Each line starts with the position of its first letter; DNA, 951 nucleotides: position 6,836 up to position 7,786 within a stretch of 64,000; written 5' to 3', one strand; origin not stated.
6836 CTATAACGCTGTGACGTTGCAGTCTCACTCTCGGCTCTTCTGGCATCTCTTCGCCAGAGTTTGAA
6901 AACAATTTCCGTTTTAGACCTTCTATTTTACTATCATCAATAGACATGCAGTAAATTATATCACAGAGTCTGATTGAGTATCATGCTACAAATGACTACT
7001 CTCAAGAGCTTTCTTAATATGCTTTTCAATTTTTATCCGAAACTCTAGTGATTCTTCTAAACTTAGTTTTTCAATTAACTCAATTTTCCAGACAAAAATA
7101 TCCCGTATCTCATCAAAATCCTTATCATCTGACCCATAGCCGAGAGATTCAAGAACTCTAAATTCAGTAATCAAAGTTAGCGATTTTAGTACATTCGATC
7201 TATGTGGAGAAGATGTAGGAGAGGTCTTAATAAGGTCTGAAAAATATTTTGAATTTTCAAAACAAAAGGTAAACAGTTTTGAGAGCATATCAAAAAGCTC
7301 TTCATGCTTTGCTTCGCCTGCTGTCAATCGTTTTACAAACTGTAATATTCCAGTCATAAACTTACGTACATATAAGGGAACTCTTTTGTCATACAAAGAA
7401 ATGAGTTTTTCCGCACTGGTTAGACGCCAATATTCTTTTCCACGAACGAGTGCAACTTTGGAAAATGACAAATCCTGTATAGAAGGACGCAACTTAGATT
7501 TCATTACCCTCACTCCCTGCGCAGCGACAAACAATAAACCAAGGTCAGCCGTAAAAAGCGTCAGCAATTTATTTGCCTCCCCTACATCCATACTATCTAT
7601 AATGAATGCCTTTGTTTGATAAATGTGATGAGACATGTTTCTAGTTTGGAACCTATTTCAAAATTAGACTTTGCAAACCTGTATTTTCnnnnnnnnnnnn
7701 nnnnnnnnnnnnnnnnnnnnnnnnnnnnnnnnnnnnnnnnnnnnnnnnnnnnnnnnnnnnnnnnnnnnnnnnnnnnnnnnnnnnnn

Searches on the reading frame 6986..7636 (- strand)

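Call 86: search_protein_families(library=pfam, proteins=[window:6986-7636:-], max_evalue=0.001)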
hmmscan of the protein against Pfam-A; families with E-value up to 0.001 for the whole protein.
window:6986-7636:- (216 aa): 1 family
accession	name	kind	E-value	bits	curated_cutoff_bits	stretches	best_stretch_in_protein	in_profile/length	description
PF11967.14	RecO_N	-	2.3e-12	47.2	27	1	5-76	3-75/80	Recombination protein O N terminal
